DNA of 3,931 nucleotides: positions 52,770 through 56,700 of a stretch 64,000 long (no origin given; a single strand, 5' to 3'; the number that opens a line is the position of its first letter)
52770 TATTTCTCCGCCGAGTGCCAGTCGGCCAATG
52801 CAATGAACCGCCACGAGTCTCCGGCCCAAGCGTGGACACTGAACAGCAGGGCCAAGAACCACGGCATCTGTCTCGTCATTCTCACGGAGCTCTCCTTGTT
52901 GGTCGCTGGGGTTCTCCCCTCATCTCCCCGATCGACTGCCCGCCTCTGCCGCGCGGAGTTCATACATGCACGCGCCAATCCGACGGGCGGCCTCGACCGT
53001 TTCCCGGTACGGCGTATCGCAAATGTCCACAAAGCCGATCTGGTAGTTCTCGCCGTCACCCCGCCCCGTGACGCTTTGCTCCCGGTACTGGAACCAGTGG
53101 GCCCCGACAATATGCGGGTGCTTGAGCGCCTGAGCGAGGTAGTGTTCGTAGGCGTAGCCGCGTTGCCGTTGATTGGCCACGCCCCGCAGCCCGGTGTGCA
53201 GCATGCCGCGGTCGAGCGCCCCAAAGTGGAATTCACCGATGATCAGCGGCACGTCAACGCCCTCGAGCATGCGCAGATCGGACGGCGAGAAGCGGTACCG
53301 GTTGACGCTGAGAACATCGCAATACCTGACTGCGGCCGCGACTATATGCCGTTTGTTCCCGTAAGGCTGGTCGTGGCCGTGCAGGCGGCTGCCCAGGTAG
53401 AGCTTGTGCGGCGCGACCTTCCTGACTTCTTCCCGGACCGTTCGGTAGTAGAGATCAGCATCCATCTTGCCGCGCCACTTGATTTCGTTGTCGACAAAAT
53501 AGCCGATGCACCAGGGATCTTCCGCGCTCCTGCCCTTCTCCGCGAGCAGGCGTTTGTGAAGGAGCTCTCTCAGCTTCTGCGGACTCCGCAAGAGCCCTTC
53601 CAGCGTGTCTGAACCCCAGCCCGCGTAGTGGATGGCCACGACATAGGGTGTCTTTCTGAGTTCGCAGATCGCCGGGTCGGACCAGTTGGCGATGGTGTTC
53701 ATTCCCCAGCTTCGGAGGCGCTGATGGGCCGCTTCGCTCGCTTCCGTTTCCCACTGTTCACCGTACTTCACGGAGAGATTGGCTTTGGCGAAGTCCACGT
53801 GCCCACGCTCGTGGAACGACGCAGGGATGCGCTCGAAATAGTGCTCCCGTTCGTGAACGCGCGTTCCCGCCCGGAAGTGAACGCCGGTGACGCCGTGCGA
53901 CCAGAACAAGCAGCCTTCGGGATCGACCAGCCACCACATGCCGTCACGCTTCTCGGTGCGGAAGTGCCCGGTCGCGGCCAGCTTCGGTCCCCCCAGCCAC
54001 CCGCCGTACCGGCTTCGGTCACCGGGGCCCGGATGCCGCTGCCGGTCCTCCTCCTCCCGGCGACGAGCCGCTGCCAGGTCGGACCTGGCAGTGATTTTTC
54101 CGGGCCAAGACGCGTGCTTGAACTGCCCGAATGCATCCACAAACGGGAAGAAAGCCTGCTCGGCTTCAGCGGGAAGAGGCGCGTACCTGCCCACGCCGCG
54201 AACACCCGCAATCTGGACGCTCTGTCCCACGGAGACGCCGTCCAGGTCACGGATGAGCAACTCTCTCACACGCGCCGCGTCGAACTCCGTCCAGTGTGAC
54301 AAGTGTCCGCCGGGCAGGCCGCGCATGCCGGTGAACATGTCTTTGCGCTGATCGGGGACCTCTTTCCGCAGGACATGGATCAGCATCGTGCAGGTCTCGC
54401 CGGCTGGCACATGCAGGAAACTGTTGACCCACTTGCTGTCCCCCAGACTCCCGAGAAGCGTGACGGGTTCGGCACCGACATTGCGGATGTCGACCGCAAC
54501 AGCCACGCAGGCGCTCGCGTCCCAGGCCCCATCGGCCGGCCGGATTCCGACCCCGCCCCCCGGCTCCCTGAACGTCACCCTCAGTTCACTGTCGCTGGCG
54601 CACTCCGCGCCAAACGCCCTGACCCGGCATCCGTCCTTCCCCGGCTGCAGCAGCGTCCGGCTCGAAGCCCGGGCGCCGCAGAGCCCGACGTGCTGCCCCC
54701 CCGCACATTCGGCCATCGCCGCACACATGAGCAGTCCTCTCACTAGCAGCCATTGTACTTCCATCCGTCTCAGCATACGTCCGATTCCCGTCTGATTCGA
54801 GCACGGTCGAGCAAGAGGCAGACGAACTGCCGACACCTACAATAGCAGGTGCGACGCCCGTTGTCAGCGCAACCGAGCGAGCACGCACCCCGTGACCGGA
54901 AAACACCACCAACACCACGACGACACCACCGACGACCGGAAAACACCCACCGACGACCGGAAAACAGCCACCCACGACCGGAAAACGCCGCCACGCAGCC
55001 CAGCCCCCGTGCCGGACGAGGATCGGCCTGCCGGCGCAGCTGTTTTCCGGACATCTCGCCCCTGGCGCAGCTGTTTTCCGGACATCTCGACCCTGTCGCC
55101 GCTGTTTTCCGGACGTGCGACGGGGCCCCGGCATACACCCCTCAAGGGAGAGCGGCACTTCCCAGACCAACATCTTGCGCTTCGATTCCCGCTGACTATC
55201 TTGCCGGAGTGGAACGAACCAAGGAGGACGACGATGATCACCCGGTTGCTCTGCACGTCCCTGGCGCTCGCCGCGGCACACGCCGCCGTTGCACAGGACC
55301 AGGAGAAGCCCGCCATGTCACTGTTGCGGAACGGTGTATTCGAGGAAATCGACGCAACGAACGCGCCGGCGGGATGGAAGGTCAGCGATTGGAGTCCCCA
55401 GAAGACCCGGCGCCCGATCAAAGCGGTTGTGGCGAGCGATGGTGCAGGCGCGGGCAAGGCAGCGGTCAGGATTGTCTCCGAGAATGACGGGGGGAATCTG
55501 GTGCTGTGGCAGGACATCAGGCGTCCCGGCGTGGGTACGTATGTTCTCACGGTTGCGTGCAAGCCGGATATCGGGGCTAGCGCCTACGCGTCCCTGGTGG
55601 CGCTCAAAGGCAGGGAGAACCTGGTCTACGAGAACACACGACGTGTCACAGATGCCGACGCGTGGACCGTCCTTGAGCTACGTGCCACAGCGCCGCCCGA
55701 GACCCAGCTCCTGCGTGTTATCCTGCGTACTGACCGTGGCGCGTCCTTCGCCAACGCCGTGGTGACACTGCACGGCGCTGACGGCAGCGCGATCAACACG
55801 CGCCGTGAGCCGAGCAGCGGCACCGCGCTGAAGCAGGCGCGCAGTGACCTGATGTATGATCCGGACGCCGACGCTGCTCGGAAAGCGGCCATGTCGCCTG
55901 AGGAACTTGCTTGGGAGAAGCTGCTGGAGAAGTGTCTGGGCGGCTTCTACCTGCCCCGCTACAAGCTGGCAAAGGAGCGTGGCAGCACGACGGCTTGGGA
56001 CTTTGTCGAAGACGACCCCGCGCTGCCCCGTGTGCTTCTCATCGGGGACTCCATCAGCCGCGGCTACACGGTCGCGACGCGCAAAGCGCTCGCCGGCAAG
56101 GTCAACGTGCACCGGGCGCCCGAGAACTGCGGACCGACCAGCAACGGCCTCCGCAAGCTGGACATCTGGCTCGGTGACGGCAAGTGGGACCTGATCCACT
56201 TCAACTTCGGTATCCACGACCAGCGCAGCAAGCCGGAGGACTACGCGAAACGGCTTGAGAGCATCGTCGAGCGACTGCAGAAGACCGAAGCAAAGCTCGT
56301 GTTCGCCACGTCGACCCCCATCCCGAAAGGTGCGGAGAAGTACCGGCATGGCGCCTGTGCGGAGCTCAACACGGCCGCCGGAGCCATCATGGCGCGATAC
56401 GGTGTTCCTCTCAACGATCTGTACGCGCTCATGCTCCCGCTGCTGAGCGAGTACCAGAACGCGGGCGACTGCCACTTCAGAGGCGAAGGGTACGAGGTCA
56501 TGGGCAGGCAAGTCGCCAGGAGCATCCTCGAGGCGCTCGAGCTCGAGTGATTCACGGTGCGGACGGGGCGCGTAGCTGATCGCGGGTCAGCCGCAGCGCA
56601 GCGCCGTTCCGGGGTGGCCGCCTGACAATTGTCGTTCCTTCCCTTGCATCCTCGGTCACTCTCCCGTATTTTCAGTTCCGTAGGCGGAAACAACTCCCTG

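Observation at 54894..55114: Divergent promoter gap holds 4 direct half-sites facing 3 inverted half-sites of the abundant motif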

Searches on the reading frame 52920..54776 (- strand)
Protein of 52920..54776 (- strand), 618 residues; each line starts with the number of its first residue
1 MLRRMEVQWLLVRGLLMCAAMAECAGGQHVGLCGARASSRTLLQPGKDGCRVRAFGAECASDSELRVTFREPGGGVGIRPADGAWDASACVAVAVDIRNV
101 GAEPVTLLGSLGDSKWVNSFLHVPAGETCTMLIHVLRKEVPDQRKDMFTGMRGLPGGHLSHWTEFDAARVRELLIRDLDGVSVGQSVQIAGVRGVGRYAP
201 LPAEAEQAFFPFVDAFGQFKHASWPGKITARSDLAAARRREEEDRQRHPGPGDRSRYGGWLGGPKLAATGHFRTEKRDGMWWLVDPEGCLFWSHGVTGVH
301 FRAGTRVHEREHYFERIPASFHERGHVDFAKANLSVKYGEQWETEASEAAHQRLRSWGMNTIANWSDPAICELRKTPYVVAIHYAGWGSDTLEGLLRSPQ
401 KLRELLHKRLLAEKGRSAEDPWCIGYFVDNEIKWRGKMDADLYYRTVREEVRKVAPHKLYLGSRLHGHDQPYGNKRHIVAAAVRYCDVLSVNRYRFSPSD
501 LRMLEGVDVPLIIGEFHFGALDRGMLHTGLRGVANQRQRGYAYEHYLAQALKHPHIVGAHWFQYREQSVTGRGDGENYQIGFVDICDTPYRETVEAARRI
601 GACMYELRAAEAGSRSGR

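Call 16: search_protein_families(library=pfam, proteins=[window:52920-54776:-])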
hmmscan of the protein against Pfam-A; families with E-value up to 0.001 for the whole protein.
window:52920-54776:- (618 aa): 0 families

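Call 27: find_homologous_proteins(query=window:52920-54776:-)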
Query window:52920-54776:- (618 aa): 2331 proteins with E <= 0.001 among 8000 candidates; the best 120 are listed.
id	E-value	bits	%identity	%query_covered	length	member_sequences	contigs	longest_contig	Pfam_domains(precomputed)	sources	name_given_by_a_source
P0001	0.0e+0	1458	100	100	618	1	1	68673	-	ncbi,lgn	-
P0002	3.9e-261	886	63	94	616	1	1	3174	-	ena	-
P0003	6.7e-259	879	63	94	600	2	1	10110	-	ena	-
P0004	4.8e-254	863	59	98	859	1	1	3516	PF00756.27,PF00326.28,PF01738.25,PF00561.27,PF12146.16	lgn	-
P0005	2.3e-253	860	60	96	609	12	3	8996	-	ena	-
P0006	2.6e-253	860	62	94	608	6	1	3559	-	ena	-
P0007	1.1e-252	858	60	96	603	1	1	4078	-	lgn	-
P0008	1.9e-252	857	60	97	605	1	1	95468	-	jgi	jgi:hypothetical protein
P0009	7.5e-251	852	60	96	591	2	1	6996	-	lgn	-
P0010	9.2e-251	852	61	94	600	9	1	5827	-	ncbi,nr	ncbi:MAG: hypothetical protein HN849_34360 [Victivallales bacterium]|nr:hypothetical protein [Victiv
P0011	1.0e-250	852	62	95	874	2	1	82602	PF00326.28,PF01738.25,PF12146.16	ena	-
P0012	8.3e-249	845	58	97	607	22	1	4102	-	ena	-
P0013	3.8e-246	837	58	97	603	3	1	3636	-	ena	-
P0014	1.8e-244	831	59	96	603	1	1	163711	-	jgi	jgi:hypothetical protein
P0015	3.5e-244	830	57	97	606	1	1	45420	-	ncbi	-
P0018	6.2e-237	806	60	94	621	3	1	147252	-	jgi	jgi:hypothetical protein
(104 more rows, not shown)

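Call 28: find_encoding_contigs(protein=P0001, flank=2000, max_places=4)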
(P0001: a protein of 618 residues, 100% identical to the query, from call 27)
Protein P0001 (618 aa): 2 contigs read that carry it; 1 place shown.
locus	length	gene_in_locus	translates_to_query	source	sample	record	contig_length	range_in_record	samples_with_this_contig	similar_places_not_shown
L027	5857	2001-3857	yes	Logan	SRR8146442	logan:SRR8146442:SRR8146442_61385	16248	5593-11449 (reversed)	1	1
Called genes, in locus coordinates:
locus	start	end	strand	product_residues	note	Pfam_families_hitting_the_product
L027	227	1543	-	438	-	PF13472:Lipase_GDSL_2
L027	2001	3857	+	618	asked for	-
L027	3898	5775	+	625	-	PF13385:Laminin_G_3, PF02210:Laminin_G_2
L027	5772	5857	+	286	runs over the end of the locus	PF03935:SKN1_KRE6_Sbg1 (faint), PF00722:Glyco_hydro_16, PF26113:GH16_XgeA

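Call 70: find_encoding_contigs(protein=P0008, flank=10000, max_places=1)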
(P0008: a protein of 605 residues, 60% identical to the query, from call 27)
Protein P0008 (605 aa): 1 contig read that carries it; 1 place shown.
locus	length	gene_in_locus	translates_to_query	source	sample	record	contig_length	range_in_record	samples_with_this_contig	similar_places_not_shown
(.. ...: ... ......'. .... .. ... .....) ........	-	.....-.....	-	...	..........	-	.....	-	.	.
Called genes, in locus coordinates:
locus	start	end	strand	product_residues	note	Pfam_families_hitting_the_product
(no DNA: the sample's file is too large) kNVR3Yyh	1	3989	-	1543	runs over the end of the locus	-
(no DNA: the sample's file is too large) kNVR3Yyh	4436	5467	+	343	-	PF03279:Lip_A_acyltrans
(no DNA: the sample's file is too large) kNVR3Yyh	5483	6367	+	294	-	PF01048:PNP_UDP_1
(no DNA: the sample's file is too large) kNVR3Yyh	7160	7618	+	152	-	PF00156:Pribosyltran (weak)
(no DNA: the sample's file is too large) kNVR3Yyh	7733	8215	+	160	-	PF00884:Sulfatase (weak)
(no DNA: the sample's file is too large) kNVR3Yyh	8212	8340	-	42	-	-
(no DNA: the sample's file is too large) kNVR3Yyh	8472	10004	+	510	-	PF00884:Sulfatase, PF01663:Phosphodiest (faint), PF16347:SGSH_C (weak)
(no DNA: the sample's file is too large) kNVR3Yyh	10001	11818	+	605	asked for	-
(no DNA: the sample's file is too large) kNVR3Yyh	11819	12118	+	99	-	-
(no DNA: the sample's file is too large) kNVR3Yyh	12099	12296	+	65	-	-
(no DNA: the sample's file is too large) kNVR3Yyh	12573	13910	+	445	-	PF00324:AA_permease, PF13520:AA_permease_2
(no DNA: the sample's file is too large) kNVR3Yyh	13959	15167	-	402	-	PF01208:URO-D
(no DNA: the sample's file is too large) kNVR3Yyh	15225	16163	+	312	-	PF02311:AraC_binding (weak), PF00165:HTH_AraC (faint), PF12833:HTH_18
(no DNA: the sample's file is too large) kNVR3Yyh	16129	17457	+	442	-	PF08245:Mur_ligase_M, PF02875:Mur_ligase_C, PF27239:FOL3_C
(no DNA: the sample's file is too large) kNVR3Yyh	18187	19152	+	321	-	PF13482:RNase_H_2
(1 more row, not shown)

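Call 71: find_encoding_contigs(protein=P0014, flank=10000, max_places=1)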
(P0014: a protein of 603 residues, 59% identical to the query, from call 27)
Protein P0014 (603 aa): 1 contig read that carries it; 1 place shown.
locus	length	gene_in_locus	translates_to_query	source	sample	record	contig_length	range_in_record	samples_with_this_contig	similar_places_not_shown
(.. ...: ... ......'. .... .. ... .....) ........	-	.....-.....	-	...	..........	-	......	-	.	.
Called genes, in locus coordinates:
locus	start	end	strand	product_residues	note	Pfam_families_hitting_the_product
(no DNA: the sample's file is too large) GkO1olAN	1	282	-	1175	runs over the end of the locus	PF00069:Pkinase, PF07714:PK_Tyr_Ser-Thr, PF23381:Beta-prop_IFT122_1st, PF24807:WD40_CDC20-Fz, PF25173:Beta-prop_WDR3_1st, PF25175:Beta-prop_WDR5, PF00400:WD40, PF23414:Beta-prop_EML_2, +23 more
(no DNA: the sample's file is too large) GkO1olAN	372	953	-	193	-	PF07638:Sigma70_ECF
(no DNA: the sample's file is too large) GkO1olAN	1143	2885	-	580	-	PF13229:Beta_helix, PF02415:Chlam_PMP (faint), PF13229:Beta_helix (weak), PF08480:Disaggr_assoc (weak)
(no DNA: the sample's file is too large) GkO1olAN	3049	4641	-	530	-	-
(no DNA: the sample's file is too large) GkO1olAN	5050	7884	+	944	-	PF08811:DUF1800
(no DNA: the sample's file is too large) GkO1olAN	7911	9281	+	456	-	PF07394:DUF1501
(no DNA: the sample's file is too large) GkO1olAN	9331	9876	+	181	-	PF13489:Methyltransf_23, PF03848:TehB, PF08241:Methyltransf_11 (weak), PF13649:Methyltransf_25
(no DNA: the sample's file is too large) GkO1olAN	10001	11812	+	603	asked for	-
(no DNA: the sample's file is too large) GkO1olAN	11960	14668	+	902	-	PF00690:Cation_ATPase_N, PF00122:E1-E2_ATPase, PF13246:Cation_ATPase, PF00702:Hydrolase, PF08282:Hydrolase_3 (faint), PF00689:Cation_ATPase_C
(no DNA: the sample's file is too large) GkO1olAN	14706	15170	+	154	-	PF00583:Acetyltransf_1, PF13673:Acetyltransf_10, PF13508:Acetyltransf_7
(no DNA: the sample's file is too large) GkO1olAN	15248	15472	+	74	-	-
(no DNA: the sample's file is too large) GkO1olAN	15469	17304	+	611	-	PF00474:SSF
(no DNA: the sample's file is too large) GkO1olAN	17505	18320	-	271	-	PF07963:N_methyl (weak)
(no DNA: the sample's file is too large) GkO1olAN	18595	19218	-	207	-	PF01612:DNA_pol_A_exo1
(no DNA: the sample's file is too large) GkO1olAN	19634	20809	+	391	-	-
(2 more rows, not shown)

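Call 72: find_encoding_contigs(protein=P0018, flank=10000, max_places=1)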
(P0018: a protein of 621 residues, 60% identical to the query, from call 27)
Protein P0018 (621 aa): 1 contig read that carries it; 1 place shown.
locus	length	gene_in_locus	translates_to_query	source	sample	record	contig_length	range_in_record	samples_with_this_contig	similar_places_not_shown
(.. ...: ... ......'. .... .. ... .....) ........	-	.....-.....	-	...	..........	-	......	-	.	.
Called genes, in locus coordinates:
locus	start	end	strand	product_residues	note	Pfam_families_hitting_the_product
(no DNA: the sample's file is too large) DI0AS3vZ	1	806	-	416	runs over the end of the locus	PF14885:GHL15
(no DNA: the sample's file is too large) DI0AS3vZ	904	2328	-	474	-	PF00884:Sulfatase, PF01663:Phosphodiest, PF16347:SGSH_C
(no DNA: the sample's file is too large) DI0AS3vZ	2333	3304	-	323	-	-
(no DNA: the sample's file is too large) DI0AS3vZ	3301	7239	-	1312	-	PF00135:COesterase (weak), PF07859:Abhydrolase_3, PF20434:BD-FAE, PF00326:Peptidase_S9 (faint), PF13360:PQQ_2, PF13570:Beta-prop_ACSF4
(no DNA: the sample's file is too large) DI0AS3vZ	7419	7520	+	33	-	-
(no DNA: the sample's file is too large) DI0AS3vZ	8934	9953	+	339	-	PF00356:LacI, PF00532:Peripla_BP_1 (weak), PF13377:Peripla_BP_3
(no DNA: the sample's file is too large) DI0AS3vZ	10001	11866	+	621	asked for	-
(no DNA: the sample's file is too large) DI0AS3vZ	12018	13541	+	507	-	PF00884:Sulfatase, PF01663:Phosphodiest (faint), PF16347:SGSH_C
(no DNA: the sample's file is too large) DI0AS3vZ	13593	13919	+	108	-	PF00884:Sulfatase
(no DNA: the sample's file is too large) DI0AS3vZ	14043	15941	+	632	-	PF13385:Laminin_G_3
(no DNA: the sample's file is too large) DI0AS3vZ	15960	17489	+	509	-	PF00884:Sulfatase, PF01663:Phosphodiest (faint), PF16347:SGSH_C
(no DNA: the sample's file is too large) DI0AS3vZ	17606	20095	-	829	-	PF08305:NPCBM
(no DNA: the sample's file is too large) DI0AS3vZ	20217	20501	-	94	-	-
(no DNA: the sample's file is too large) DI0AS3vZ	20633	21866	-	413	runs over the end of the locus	-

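Call 73: find_encoding_contigs(protein=P0011, flank=10000, max_places=1)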
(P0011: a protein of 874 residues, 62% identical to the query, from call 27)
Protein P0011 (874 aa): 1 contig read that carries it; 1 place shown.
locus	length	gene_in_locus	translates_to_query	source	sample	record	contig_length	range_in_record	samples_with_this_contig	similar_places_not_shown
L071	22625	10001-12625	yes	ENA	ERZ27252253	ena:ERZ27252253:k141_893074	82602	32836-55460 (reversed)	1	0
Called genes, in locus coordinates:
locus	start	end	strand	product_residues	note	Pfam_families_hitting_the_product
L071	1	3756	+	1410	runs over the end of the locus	-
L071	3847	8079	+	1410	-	-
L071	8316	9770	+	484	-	PF00884:Sulfatase, PF01663:Phosphodiest (weak)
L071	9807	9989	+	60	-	-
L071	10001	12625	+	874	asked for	PF00326:Peptidase_S9 (faint), PF01738:DLH (weak), PF12146:Hydrolase_4 (faint)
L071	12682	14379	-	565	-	PF02837:Glyco_hydro_2_N (faint), PF00703:Glyco_hydro_2 (weak), PF02836:Glyco_hydro_2_C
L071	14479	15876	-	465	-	PF00072:Response_reg, PF00158:Sigma54_activat, PF13191:AAA_16, PF14532:Sigma54_activ_2, PF00004:AAA, PF07728:AAA_5, PF25601:AAA_lid_14, PF02954:HTH_8, +1 more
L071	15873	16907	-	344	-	PF00512:HisKA (weak), PF02518:HATPase_c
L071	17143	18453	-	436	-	PF01408:GFO_IDH_MocA, PF02894:GFO_IDH_MocA_C, PF22725:GFO_IDH_MocA_C3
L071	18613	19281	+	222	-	PF00702:Hydrolase, PF12710:HAD, PF13419:HAD_2, PF13242:Hydrolase_like (weak)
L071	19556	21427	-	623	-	PF00989:PAS (weak), PF08448:PAS_4, PF13426:PAS_9 (weak), PF08447:PAS_3, PF08448:PAS_4 (weak), PF07730:HisKA_3, PF02518:HATPase_c, PF13581:HATPase_c_2 (weak)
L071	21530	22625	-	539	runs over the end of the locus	PF13360:PQQ_2 (weak), PF13570:Beta-prop_ACSF4, PF13360:PQQ_2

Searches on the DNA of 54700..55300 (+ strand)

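Call 43: search_rna_families(source=window, start=54700, end=55300, threshold=evalue, max_evalue=5)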
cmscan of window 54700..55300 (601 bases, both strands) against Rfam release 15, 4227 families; matches with E-value up to 5: 0.
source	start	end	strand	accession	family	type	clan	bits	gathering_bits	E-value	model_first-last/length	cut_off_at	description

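Call 67: search_dna_similar(query=window:54880-55130:+, collection=plasmids, mode=distant, max_evalue=1, max_rows=10)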
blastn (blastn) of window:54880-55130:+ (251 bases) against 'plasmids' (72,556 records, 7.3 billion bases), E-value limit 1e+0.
Records with a match: 2; places in all: 2; records where one place covers at least 80% of the query: 0.
Best place of each record, by identity: 90-95% 1; 80-90% 1.
By first word of the organism name: Halobellus 1; Nocardia 1.
By predicted mobility (MOB-suite, as given by PLSDB): non-mobilizable 2.
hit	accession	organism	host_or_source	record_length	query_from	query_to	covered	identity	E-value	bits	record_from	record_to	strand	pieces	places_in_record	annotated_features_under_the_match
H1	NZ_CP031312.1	Halobellus limi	Cell culture,Taibei marine solar ...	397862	104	157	22%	80.0%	8e-1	41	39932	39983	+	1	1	Mrp/NBP35 family ATP-binding protein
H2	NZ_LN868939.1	Nocardia farcinica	not known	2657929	128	157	12%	90.0%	8e-1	42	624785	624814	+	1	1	none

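Call 68: search_dna_similar(query=window:54880-55130:+, collection=phages, mode=distant, max_evalue=1, max_rows=10)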
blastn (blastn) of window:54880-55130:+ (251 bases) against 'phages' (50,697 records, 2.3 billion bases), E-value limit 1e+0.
Records with a match: 1; places in all: 1; records where one place covers at least 80% of the query: 0.
Best place of each record, by identity: 60-80% 1.
By first word of the organism name: Bacteriophage 1.
By host as written in the record: - 1.
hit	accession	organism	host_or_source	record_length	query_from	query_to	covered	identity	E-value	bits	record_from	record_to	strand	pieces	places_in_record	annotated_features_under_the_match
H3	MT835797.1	Bacteriophage sp.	human fecal samples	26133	107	155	20%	79.6%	2e-1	41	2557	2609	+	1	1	record has no annotation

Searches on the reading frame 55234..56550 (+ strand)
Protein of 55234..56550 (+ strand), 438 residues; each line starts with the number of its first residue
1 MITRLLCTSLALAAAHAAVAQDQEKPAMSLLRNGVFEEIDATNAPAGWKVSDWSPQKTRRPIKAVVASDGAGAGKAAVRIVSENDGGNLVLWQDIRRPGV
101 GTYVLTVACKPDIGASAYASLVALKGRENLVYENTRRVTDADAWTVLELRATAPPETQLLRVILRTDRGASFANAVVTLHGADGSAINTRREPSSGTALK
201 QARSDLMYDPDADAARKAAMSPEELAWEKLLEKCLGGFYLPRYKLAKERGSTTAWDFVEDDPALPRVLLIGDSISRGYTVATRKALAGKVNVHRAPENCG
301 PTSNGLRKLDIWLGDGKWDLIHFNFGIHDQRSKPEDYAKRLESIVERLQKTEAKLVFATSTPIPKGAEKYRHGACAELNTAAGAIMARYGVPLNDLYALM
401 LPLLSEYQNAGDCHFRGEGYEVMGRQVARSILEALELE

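Call 16: search_protein_families(library=pfam, proteins=[window:55234-56550:+])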
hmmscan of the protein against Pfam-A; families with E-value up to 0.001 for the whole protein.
window:55234-56550:+ (438 aa): 1 family
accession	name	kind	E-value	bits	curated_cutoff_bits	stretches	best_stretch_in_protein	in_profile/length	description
PF13472.12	Lipase_GDSL_2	-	1.8e-10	42.1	32.9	1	270-422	2-178/178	GDSL-like Lipase/Acylhydrolase family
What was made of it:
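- Checked: On the plus strand lies a GDSL/SGNH esterase (55234-56550; call 16).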

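Call 17: find_encoding_contigs(protein=window:55234-56550:+, flank=10000, max_places=6)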
Protein window:55234-56550:+ (438 aa): 1 contig read that carries it; 1 place shown.
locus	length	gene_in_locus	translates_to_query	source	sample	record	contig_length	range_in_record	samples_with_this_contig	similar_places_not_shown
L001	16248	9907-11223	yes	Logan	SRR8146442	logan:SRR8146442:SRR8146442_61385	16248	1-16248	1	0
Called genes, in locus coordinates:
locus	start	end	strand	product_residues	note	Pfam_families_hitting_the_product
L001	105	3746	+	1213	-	PF06283:ThuA, PF13646:HEAT_2, PF00754:F5_F8_type_C, PF22633:F5_F8_type_C_2, PF00754:F5_F8_type_C, PF22633:F5_F8_type_C_2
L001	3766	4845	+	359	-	PF00356:LacI, PF00532:Peripla_BP_1, PF13407:Peripla_BP_4 (weak), PF13377:Peripla_BP_3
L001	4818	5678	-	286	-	PF03935:SKN1_KRE6_Sbg1 (faint), PF00722:Glyco_hydro_16, PF26113:GH16_XgeA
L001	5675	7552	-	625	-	PF13385:Laminin_G_3, PF02210:Laminin_G_2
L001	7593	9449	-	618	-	-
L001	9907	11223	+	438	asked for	PF13472:Lipase_GDSL_2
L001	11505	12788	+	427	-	-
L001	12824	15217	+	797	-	PF02837:Glyco_hydro_2_N, PF22666:Glyco_hydro_2_N2, PF00703:Glyco_hydro_2, PF02836:Glyco_hydro_2_C, PF16355:DUF4982, PF18565:Glyco_hydro2_C5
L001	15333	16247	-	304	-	?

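Call 29: list_cluster_members(proteins=[P0001, window:55234-56550:+, window:49093-50172:+])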
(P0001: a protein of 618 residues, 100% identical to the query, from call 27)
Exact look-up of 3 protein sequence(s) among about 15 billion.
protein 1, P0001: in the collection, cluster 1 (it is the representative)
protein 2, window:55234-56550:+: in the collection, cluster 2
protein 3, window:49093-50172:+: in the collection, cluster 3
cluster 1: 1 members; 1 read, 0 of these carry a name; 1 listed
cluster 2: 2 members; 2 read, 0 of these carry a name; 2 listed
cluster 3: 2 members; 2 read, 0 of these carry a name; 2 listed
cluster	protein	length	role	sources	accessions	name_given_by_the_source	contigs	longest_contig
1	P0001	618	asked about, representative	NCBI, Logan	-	-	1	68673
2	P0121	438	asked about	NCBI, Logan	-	-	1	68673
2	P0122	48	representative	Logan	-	-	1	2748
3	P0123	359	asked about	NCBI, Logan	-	-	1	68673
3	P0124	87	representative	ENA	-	-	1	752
